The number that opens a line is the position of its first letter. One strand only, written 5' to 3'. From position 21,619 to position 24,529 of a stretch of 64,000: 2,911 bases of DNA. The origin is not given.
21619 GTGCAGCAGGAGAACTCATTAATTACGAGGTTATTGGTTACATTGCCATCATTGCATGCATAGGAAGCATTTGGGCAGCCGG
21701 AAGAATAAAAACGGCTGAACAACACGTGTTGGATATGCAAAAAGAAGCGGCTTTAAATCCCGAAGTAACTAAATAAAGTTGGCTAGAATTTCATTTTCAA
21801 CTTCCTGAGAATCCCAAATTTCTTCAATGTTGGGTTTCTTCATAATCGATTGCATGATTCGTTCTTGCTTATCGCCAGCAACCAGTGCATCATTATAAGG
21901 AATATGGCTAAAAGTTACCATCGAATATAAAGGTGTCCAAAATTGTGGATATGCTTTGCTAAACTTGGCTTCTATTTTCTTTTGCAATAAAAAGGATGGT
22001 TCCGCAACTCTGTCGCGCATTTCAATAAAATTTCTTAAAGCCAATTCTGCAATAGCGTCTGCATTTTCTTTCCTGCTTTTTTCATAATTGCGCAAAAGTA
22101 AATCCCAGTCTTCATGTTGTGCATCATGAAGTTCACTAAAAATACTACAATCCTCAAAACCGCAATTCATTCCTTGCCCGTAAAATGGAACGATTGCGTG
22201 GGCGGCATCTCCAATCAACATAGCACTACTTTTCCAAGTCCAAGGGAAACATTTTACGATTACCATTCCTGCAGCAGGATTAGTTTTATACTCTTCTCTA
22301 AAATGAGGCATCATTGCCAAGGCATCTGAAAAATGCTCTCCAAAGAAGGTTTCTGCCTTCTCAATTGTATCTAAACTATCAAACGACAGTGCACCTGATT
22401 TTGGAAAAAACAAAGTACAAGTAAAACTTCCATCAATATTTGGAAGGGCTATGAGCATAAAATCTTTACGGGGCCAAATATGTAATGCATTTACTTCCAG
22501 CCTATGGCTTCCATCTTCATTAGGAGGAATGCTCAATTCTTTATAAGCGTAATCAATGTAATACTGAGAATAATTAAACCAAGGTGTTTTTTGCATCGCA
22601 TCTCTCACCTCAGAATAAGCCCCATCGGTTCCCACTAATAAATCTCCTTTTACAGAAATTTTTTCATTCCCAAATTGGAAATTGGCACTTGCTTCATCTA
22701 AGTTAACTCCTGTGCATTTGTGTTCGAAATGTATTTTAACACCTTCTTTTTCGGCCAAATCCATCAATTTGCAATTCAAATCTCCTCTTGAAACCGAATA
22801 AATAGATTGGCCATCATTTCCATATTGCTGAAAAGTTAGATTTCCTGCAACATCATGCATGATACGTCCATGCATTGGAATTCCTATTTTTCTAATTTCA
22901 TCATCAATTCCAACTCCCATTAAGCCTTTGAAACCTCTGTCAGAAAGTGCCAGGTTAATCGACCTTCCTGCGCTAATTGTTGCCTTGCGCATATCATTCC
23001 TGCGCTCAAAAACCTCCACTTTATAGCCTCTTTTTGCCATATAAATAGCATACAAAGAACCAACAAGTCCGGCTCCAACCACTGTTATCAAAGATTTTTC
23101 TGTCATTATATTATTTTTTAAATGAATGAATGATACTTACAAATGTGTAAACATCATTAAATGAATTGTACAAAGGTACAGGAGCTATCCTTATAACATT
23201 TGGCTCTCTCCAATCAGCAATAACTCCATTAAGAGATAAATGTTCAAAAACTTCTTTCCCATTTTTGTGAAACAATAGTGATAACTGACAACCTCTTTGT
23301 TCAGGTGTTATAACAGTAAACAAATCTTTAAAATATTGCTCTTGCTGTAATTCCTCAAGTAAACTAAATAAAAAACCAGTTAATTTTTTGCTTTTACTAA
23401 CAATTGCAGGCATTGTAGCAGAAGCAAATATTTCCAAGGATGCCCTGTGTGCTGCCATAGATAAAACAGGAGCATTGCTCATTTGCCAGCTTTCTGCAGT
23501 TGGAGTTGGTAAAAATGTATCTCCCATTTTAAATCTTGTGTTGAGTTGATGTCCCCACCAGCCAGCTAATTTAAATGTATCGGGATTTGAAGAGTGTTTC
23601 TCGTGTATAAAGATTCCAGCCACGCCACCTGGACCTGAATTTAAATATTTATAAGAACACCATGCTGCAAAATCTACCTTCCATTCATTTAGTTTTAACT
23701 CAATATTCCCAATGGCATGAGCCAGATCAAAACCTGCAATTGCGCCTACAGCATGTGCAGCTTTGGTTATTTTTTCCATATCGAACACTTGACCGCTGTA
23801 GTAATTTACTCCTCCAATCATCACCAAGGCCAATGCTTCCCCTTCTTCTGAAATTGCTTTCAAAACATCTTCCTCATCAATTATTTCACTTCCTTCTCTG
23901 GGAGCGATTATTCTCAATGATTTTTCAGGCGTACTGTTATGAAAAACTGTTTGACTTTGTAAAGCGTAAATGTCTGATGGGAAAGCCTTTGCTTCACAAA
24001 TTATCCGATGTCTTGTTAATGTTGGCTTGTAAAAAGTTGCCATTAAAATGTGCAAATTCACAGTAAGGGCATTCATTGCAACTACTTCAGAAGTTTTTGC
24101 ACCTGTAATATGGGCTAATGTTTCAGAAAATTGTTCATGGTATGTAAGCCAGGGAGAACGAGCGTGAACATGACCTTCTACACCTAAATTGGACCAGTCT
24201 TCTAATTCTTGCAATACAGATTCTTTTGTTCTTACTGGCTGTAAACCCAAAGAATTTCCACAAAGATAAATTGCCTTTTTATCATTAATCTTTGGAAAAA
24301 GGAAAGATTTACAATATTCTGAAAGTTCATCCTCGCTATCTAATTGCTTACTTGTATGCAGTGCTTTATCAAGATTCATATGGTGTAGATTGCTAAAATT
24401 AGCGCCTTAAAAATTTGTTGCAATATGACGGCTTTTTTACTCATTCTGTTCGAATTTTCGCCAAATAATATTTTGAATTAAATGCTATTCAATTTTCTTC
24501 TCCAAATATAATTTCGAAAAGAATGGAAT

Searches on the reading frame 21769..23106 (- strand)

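Call 43: search_protein_families(library=pfam, proteins=[window:21769-23106:-], max_evalue=10)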
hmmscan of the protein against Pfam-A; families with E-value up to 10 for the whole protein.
window:21769-23106:- (445 aa): 14 families
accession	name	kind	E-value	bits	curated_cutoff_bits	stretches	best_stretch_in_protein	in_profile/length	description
PF01494.25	FAD_binding_3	-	2.4e-20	73.5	22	2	8-172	5-168/349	FAD binding domain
PF01266.30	DAO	-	8.2e-08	32.6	27.9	2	7-42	2-38/353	FAD dependent oxidoreductase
PF13450.12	NAD_binding_8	-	7e-07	29.9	21.9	1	9-38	1-30/68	NAD(P)-binding Rossmann-like domain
PF00070.33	Pyr_redox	-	1.4e-06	29.1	22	1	7-42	2-38/82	Pyridine nucleotide-disulphide oxidoreductase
PF07992.20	Pyr_redox_2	-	1.4e-05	25.1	26.1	2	7-54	145-193/291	Pyridine nucleotide-disulphide oxidoreductase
PF02737.24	3HCDH_N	-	0.0002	21.7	22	1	7-44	2-39/180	3-hydroxyacyl-CoA dehydrogenase, NAD binding domain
PF03486.20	HI0933_like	-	0.00094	19.1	50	1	7-145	3-147/244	HI0933-like protein Rossmann domain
PF02558.23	ApbA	-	0.00097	19.2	22.2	1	7-41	1-34/150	Ketopantoate reductase PanE/ApbA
PF03446.21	NAD_binding_2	-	0.028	14.9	21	1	7-47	2-42/161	NAD binding domain of 6-phosphogluconate dehydrogenase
PF08491.16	SE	-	0.057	12.9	20.1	1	293-334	130-173/276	Squalene epoxidase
PF03721.20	UDPG_MGDP_dh_N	-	0.066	13.2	27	1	7-49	3-41/187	UDP-glucose/GDP-mannose dehydrogenase family, NAD binding domain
PF00890.30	FAD_binding_2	-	0.069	12.8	20.4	1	9-55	4-50/414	FAD binding domain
PF01134.28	GIDA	-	0.12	11.9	22.1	1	7-38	2-33/391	Glucose inhibited division protein A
PF01262.27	AlaDh_PNT_C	-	0.14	12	23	1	5-45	29-69/214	Alanine dehydrogenase/PNT, C-terminal domain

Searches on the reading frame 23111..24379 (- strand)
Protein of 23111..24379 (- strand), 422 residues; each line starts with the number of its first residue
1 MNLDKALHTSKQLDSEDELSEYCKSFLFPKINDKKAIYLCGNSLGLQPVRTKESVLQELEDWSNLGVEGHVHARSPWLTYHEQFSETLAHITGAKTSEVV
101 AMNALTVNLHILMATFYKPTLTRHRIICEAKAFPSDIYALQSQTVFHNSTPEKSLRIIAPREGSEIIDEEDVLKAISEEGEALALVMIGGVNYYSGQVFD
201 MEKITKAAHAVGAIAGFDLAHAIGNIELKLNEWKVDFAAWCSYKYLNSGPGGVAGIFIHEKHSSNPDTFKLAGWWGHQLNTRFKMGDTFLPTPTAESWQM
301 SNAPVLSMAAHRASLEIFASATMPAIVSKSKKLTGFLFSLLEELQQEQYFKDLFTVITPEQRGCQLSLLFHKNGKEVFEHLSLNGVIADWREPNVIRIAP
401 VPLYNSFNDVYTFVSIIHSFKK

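Call 43: search_protein_families(library=pfam, proteins=[window:23111-24379:-], max_evalue=10)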
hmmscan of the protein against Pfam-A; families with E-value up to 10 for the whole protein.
window:23111-24379:- (422 aa): 3 families
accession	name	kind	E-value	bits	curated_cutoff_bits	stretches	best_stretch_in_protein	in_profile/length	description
PF22580.2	KYNU_C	-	1e-22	80.4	27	1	327-417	2-90/90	Kynureninase C-terminal domain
PF00266.25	Aminotran_5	-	6.1e-15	55.5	21.5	1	38-350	2-300/371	Aminotransferase class-V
PF01041.23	DegT_DnrJ_EryC1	-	0.023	14.4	19.8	1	81-224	26-151/360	DegT/DnrJ/EryC1/StrS aminotransferase family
